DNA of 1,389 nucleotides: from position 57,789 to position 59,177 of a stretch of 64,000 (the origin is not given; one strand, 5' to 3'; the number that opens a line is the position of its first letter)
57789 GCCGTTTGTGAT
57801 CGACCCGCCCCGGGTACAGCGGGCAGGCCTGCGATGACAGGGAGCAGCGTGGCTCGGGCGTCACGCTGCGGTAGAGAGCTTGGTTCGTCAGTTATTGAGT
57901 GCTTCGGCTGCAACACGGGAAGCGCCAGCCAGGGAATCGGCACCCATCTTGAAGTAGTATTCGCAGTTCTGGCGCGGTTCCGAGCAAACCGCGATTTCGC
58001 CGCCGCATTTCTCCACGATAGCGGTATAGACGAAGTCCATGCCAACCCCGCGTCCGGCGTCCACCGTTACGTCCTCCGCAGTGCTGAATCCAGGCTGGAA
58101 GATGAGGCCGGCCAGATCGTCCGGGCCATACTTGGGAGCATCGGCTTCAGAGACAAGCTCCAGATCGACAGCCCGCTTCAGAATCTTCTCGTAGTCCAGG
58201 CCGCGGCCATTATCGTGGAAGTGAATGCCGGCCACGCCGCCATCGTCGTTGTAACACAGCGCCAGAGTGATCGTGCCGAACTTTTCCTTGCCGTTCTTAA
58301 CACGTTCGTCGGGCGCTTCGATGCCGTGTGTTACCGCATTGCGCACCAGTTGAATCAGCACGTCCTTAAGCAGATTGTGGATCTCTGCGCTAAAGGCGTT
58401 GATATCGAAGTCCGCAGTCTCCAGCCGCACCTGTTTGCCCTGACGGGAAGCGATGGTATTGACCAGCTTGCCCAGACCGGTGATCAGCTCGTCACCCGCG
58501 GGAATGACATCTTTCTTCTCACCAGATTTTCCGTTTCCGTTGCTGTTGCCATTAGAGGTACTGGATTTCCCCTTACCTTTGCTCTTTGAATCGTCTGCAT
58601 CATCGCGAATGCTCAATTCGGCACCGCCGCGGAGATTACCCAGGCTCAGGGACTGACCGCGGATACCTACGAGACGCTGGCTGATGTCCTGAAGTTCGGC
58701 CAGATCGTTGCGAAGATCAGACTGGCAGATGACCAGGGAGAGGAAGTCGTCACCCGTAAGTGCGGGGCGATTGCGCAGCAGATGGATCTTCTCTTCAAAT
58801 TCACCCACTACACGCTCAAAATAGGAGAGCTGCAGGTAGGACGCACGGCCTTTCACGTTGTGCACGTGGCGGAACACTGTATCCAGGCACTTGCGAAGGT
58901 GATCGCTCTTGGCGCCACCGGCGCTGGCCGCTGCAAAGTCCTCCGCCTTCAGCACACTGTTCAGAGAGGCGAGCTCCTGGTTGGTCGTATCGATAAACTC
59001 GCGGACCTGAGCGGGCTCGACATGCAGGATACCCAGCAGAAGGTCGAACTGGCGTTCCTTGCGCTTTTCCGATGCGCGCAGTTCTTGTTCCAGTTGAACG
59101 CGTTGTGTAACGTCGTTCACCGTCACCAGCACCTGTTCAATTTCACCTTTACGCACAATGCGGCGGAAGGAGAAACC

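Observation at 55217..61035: Receptor-independent chemosensory-like module: transmembrane PAS sensor fused to an HPt + CheA-type ATPase core, with CheY, two CheX, REC-DUF4388 and a wHTH protein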

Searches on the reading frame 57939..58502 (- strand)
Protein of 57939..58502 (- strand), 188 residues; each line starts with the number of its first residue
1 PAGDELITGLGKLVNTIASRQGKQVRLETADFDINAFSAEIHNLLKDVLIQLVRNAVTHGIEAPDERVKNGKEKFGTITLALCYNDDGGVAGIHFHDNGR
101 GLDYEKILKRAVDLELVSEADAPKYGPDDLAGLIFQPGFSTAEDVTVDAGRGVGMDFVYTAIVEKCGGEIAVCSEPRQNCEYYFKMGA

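Call 83: search_dna_similar(query=window:57939-58502:-, collection=plasmids, mode=protein, max_rows=40, rows=spread, max_evalue=1e-10)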
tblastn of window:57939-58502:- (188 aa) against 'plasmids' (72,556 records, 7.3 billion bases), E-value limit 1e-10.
Records with a match: 590; places in all: 619; records where one place covers at least 80% of the query: 421.
Best place of each record, by identity: <60% 590.
By first word of the organism name: Pseudomonas 135; Ralstonia 134; Sinorhizobium 76; Phaeobacter 59; Azospirillum 23; Leisingera 17; Deinococcus 11; Burkholderia 9; Novosphingobium 7; Escherichia 7; and 60 more.
By predicted mobility (MOB-suite, as given by PLSDB): non-mobilizable 360; mobilizable 127; conjugative 103.
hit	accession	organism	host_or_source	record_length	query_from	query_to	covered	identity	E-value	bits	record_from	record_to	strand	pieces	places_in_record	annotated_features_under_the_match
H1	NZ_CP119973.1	Agrobacterium leguminum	pure culture,soil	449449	12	186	93%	40.0%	8e-23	101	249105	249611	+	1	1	chemotaxis protein CheA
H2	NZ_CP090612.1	Escherichia coli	pig,lung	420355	12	175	87%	40.6%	1e-20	96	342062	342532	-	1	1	cheA: chemotaxis protein CheA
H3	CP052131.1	Ralstonia solanacearum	tomato,cell culture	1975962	12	174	87%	40.9%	6e-21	96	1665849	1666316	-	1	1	cheA: chemotaxis protein CheA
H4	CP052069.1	Ralstonia solanacearum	tomato,cell culture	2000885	12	174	87%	40.9%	6e-21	96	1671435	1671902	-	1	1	none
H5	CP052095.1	Ralstonia solanacearum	tomato,cell culture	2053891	12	174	87%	40.9%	6e-21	96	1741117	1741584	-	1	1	none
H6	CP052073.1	Ralstonia solanacearum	tomato,cell culture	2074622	12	174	87%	40.9%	6e-21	96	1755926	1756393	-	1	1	none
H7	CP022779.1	Ralstonia solanacearum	Solanum tuberosum,single cell,Potato ...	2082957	12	174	87%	40.9%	6e-21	96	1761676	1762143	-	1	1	chemotaxis protein CheA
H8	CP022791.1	Ralstonia solanacearum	Solanum tuberosum,single cell,Potato ...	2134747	12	174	87%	40.9%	6e-21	96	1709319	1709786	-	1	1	chemotaxis protein CheA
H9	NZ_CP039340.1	Ralstonia pseudosolanacearum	-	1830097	12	175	87%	40.0%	1e-20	96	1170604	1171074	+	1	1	none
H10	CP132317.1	Shinella sumterensis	Homo sapiens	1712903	6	186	96%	35.9%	5e-22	99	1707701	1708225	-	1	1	chemotaxis protein CheA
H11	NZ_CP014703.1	Ralstonia solanacearum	Solanum tuberosum,cell culture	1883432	12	175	87%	39.4%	2e-19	92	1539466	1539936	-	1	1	none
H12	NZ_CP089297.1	Methylobacterium currus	Solanum lycopersicum,single cell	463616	12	174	87%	39.5%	6e-25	107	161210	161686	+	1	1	chemotaxis protein CheA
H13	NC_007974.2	Cupriavidus metallidurans CH34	-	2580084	4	174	91%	36.8%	3e-19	91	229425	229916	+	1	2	none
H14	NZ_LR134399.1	Listeria monocytogenes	Homo sapiens,Vein blood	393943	4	186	97%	34.1%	2e-20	95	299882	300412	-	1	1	chemotaxis protein CheA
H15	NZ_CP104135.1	Sinorhizobium sp. C101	Phaseolus vulgaris,cell ...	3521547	10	186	94%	35.0%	9e-22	99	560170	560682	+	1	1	none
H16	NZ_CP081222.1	Phaeobacter inhibens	-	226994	6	176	91%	35.5%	2e-17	86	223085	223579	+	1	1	chemotaxis protein CheA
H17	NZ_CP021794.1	Sinorhizobium meliloti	Medicago sativa,Single Cell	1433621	5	176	91%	34.9%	2e-17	86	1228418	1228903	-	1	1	none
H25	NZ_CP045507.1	Desulfolutivibrio sulfoxidireducens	cell culture,sewage treatment plant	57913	12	186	93%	33.1%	2e-12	72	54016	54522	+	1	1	chemotaxis protein CheA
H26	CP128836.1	Rossellomorea sp. AcN35-11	-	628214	47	186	74%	40.7%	2e-22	100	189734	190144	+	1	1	chemotaxis protein CheA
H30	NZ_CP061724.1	Pseudomonas putida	a feces sample of migratory birds origin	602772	45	186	76%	36.6%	2e-21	97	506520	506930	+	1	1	response regulator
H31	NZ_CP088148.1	Mesorhizobium ciceri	Cicer arietinum L.,cell culture,radical ...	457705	22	186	88%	30.9%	2e-13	74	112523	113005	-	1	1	hybrid sensor histidine kinase/response regulator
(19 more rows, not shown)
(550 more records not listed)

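Call 84: get_annotated_region(hit=H1, flank=200)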
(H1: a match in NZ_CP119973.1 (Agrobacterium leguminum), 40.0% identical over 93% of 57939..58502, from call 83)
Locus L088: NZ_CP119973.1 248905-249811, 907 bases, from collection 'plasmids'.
description: Agrobacterium leguminum strain AT13 plasmid p1, complete sequence
organism: Agrobacterium leguminum (NCBI taxid 2792015)
taxonomy: Bacteria; Pseudomonadota; Alphaproteobacteria; Hyphomicrobiales; Rhizobiaceae; Agrobacterium; Agrobacterium leguminum
host: -; source: pure culture,soil; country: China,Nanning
typing (MOB-suite, as given by PLSDB): non-mobilizable; mating-pair formation MPF_T
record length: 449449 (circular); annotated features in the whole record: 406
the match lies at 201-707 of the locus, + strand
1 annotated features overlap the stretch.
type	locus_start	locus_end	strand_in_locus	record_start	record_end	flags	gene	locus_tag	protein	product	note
CDS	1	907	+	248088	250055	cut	-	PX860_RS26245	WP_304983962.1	chemotaxis protein CheA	GO:0006935 - chemotaxis [Evidence IEA]; GO:0007165 - signal transduction [Evidence IEA]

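Call 85: get_annotated_region(hit=H2, flank=200)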
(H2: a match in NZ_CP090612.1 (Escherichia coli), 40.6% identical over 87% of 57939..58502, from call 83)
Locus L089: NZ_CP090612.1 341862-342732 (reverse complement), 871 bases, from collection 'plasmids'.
description: Escherichia coli isolate DCE7 plasmid pDCE7-1, complete sequence
organism: Escherichia coli (NCBI taxid 562)
taxonomy: Bacteria; Pseudomonadota; Gammaproteobacteria; Enterobacterales; Enterobacteriaceae; Escherichia; Escherichia coli
host: -; source: pig,lung; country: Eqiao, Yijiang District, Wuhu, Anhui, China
typing (MOB-suite, as given by PLSDB): non-mobilizable
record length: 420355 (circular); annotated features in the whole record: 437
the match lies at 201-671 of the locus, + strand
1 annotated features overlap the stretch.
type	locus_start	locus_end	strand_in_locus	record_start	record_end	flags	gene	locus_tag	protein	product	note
CDS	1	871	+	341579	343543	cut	cheA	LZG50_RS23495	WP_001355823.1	chemotaxis protein CheA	GO:0006935 - chemotaxis [Evidence IEA]; GO:0000160 - phosphorelay signal transduction system [Evidence IEA]; GO:0016310 ...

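Call 86: get_annotated_region(hit=H3, flank=200)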
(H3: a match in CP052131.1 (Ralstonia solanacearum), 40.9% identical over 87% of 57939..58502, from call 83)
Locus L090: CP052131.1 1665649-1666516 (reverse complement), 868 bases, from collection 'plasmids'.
description: Ralstonia solanacearum strain FJAT1303.F8 plasmid Plas1, complete sequence
organism: Ralstonia solanacearum (NCBI taxid 305)
taxonomy: Bacteria; Pseudomonadota; Betaproteobacteria; Burkholderiales; Burkholderiaceae; Ralstonia; Ralstonia solanacearum
host: -; source: tomato,cell culture; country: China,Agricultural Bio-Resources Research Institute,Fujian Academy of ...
typing (MOB-suite, as given by PLSDB): mobilizable; relaxase MOBP
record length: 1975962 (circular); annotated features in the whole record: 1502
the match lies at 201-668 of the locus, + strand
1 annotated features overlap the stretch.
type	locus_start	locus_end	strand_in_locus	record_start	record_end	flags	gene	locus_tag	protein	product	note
CDS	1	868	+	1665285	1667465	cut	cheA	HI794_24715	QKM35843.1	chemotaxis protein CheA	-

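Call 87: get_annotated_region(hit=H12, flank=200)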
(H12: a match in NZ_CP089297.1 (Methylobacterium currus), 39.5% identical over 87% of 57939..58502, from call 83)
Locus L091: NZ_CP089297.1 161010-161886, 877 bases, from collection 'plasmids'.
description: Methylobacterium currus strain TP-3 plasmid unnamed1, complete sequence
organism: Methylobacterium currus (NCBI taxid 2051553)
taxonomy: Bacteria; Pseudomonadota; Alphaproteobacteria; Hyphomicrobiales; Methylobacteriaceae; Methylobacterium; Methylobacterium currus
host: -; source: Solanum lycopersicum,single cell; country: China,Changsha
typing (MOB-suite, as given by PLSDB): non-mobilizable
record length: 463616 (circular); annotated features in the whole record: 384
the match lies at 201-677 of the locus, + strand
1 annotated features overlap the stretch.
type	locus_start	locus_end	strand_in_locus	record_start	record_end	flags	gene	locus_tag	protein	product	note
CDS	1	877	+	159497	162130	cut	-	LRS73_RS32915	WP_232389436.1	chemotaxis protein CheA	GO:0006935 - chemotaxis [Evidence IEA]; GO:0007165 - signal transduction [Evidence IEA]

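Call 88: get_annotated_region(hit=H14, flank=200)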
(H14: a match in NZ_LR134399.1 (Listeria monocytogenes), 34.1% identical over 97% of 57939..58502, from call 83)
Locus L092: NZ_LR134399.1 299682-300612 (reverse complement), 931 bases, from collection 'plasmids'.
description: Listeria monocytogenes strain NCTC7974 plasmid 2, complete sequence
organism: Listeria monocytogenes (NCBI taxid 1639)
taxonomy: Bacteria; Bacillota; Bacilli; Bacillales; Listeriaceae; Listeria; Listeria monocytogenes
host: -; source: Homo sapiens,Vein blood; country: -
typing (MOB-suite, as given by PLSDB): non-mobilizable
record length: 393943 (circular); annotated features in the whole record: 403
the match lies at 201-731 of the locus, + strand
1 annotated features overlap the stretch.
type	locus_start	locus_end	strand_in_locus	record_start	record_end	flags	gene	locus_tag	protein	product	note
CDS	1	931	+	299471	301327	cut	-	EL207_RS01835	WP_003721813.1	chemotaxis protein CheA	GO:0006935 - chemotaxis [Evidence IEA]; GO:0007165 - signal transduction [Evidence IEA]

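Call 89: get_annotated_region(hit=H16, flank=200)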
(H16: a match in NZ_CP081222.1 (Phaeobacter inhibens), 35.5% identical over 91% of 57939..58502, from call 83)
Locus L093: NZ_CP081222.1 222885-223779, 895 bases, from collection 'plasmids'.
description: Phaeobacter inhibens strain M626 plasmid unnamed1, complete sequence
organism: Phaeobacter inhibens (NCBI taxid 221822)
taxonomy: Bacteria; Pseudomonadota; Alphaproteobacteria; Rhodobacterales; Roseobacteraceae; Phaeobacter; Phaeobacter inhibens
host: -; source: -; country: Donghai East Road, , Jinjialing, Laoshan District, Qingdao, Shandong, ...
typing (MOB-suite, as given by PLSDB): non-mobilizable; replicon rep_cluster_377
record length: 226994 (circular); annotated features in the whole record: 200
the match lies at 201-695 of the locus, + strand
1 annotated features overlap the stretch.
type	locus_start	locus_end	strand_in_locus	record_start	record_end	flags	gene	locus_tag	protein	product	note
CDS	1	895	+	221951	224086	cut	-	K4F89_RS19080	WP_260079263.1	chemotaxis protein CheA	GO:0006935 - chemotaxis [Evidence IEA]; GO:0007165 - signal transduction [Evidence IEA]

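Call 90: get_annotated_region(hit=H17, flank=200)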
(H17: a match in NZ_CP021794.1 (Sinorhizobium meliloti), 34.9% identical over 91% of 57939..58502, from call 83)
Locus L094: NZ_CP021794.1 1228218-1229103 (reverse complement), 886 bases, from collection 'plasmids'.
description: Sinorhizobium meliloti strain USDA1157 plasmid psymA, complete sequence
organism: Sinorhizobium meliloti (NCBI taxid 382)
taxonomy: Bacteria; Pseudomonadota; Alphaproteobacteria; Hyphomicrobiales; Rhizobiaceae; Sinorhizobium; Sinorhizobium meliloti
host: -; source: Medicago sativa,Single Cell; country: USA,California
typing (MOB-suite, as given by PLSDB): conjugative; relaxase MOBQ; mating-pair formation MPF_T
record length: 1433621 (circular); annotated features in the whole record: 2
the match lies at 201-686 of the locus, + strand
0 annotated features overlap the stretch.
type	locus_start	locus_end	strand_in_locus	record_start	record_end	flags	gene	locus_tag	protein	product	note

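Call 91: get_annotated_region(hit=H25, flank=200)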
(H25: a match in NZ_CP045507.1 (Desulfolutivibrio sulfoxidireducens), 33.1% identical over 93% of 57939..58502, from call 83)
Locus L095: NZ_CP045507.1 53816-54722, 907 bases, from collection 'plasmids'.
description: Desulfolutivibrio sulfoxidireducens strain DSM 106783 plasmid p1, complete sequence
organism: Desulfolutivibrio sulfoxidireducens (NCBI taxid 2773299)
taxonomy: Bacteria; Thermodesulfobacteriota; Desulfovibrionia; Desulfovibrionales; Desulfovibrionaceae; Desulfolutivibrio; Desulfolutivibrio sulfoxidireducens
host: -; source: cell culture,sewage treatment plant; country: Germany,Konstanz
typing (MOB-suite, as given by PLSDB): non-mobilizable
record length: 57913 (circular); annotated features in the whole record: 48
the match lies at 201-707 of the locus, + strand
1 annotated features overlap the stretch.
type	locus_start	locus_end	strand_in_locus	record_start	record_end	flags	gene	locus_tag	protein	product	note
CDS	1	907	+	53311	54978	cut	-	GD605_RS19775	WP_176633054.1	chemotaxis protein CheA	GO:0006935 - chemotaxis [Evidence IEA]; GO:0007165 - signal transduction [Evidence IEA]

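Call 92: get_annotated_region(hit=H26, flank=200)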
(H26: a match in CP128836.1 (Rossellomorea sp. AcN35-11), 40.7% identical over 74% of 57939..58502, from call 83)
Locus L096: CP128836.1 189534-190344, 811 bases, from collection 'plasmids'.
description: Rossellomorea sp. AcN35-11 plasmid unnamed, complete sequence
organism: Rossellomorea sp. AcN35-11 (NCBI taxid 3055076)
taxonomy: Bacteria; Bacillota; Bacilli; Bacillales; Bacillaceae; Rossellomorea; Rossellomorea sp. AcN35-11
host: -; source: -; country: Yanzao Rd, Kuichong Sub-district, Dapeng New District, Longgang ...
typing (MOB-suite, as given by PLSDB): non-mobilizable
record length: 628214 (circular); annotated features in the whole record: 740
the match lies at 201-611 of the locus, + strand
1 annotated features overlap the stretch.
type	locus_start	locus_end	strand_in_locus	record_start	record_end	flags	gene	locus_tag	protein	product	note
CDS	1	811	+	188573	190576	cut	-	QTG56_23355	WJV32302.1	chemotaxis protein CheA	-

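Call 93: get_annotated_region(hit=H30, flank=200)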
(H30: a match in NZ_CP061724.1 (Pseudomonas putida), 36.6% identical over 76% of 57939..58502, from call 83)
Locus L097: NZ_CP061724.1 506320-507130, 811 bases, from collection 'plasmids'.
description: Pseudomonas putida strain ZXPA-20 plasmid pZXPA-20-602k, complete sequence
organism: Pseudomonas putida (NCBI taxid 303)
taxonomy: Bacteria; Pseudomonadota; Gammaproteobacteria; Pseudomonadales; Pseudomonadaceae; Pseudomonas; Pseudomonas putida
host: -; source: a feces sample of migratory birds origin; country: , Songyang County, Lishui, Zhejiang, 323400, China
typing (MOB-suite, as given by PLSDB): non-mobilizable; mating-pair formation MPF_T
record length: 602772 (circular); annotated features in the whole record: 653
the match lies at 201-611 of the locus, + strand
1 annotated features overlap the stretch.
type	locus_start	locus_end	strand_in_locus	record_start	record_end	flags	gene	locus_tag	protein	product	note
CDS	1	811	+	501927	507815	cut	-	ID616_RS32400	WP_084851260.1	response regulator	GO:0000160 - phosphorelay signal transduction system [Evidence IEA]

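Call 94: get_annotated_region(hit=H31, flank=200)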
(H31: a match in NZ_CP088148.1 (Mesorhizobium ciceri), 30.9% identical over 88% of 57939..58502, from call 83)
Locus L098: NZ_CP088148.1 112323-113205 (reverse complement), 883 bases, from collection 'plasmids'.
description: Mesorhizobium ciceri strain R30 plasmid unnamed, complete sequence
organism: Mesorhizobium ciceri (NCBI taxid 39645)
taxonomy: Bacteria; Pseudomonadota; Alphaproteobacteria; Hyphomicrobiales; Phyllobacteriaceae; Mesorhizobium; Mesorhizobium ciceri
host: -; source: Cicer arietinum L.,cell culture,radical nodules from chickpea plants; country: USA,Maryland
typing (MOB-suite, as given by PLSDB): non-mobilizable
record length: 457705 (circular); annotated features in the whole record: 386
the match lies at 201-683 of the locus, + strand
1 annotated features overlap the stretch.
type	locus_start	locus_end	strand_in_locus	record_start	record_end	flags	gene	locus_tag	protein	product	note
CDS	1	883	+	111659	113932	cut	-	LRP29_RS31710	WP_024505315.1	hybrid sensor histidine kinase/response regulator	GO:0000160 - phosphorelay signal transduction system [Evidence IEA]; GO:0007165 - signal transduction [Evidence IEA]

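Call 95: get_annotated_region(hit=H13, flank=200)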
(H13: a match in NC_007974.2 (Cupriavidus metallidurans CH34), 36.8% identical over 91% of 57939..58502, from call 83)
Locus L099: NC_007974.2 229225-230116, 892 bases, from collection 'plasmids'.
description: Cupriavidus metallidurans CH34 megaplasmid, complete sequence
organism: Cupriavidus metallidurans CH34 (NCBI taxid 266264)
taxonomy: Bacteria; Pseudomonadota; Betaproteobacteria; Burkholderiales; Burkholderiaceae; Cupriavidus; Cupriavidus metallidurans; Cupriavidus metallidurans CH34
host: -; source: -; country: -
typing (MOB-suite, as given by PLSDB): mobilizable; replicon rep_cluster_104,rep_cluster_1581,rep_cluster_80; relaxase MOBP,MOBP
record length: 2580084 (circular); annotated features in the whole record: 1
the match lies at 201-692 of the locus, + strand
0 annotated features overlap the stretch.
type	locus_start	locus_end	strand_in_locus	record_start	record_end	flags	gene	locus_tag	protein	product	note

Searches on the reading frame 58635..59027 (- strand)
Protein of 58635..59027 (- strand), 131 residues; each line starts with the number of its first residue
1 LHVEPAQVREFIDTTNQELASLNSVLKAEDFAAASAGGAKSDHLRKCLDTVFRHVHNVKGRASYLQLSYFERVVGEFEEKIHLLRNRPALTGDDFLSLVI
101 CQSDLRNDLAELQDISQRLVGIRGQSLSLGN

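Call 74: search_solved_structures(query=A7, max_evalue=10, show_alignments=4)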
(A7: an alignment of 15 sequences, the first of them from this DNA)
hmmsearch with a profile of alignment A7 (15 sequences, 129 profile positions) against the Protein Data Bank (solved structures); distinct sequences matched with E-value up to 10: 16.
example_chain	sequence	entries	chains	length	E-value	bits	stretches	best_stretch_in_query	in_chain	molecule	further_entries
6ff6_A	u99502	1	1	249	3.5e-06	30.1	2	44-80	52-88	BRIC1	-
1tqg_A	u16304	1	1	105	0.0015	21.6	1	8-94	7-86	Chemotaxis protein cheA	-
2ld6_A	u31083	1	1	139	0.0026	20.8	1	8-94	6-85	Chemotaxis protein CheA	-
8c5v_C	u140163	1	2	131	0.0073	19.4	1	44-88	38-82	Chemotaxis protein CheA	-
1i5n_A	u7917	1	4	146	0.0094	19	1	44-87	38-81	CHEMOTAXIS PROTEIN CHEA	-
3kyi_A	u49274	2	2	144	0.012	18.7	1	40-115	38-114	Putative histidine protein kinase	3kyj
2lp4_A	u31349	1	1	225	0.016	18.2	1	44-86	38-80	Chemotaxis protein CheA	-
6s1k_A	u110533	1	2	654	0.067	16.3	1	44-85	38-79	Chemotaxis protein CheA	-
5iqr_8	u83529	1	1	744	0.37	13.9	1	30-112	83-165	GTP pyrophosphokinase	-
5kps_A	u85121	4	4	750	0.38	13.8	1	30-112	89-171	GTP pyrophosphokinase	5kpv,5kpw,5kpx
8a3k_UNK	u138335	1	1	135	0.44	13.6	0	4-56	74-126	sc-apCC-4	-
5l3p_z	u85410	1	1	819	0.45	13.6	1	30-112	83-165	GTP pyrophosphokinase,GTP pyrophosphokinase,GTP pyrophosphokinase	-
3htk_A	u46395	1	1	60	0.45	13.6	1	68-116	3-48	Structural maintenance of chromosomes protein 5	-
5gpe_A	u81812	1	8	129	0.59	13.2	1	77-124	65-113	Transcriptional regulator, MerR-family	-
3f75_P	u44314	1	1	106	0.84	12.7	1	24-83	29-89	Cathepsin L Propeptide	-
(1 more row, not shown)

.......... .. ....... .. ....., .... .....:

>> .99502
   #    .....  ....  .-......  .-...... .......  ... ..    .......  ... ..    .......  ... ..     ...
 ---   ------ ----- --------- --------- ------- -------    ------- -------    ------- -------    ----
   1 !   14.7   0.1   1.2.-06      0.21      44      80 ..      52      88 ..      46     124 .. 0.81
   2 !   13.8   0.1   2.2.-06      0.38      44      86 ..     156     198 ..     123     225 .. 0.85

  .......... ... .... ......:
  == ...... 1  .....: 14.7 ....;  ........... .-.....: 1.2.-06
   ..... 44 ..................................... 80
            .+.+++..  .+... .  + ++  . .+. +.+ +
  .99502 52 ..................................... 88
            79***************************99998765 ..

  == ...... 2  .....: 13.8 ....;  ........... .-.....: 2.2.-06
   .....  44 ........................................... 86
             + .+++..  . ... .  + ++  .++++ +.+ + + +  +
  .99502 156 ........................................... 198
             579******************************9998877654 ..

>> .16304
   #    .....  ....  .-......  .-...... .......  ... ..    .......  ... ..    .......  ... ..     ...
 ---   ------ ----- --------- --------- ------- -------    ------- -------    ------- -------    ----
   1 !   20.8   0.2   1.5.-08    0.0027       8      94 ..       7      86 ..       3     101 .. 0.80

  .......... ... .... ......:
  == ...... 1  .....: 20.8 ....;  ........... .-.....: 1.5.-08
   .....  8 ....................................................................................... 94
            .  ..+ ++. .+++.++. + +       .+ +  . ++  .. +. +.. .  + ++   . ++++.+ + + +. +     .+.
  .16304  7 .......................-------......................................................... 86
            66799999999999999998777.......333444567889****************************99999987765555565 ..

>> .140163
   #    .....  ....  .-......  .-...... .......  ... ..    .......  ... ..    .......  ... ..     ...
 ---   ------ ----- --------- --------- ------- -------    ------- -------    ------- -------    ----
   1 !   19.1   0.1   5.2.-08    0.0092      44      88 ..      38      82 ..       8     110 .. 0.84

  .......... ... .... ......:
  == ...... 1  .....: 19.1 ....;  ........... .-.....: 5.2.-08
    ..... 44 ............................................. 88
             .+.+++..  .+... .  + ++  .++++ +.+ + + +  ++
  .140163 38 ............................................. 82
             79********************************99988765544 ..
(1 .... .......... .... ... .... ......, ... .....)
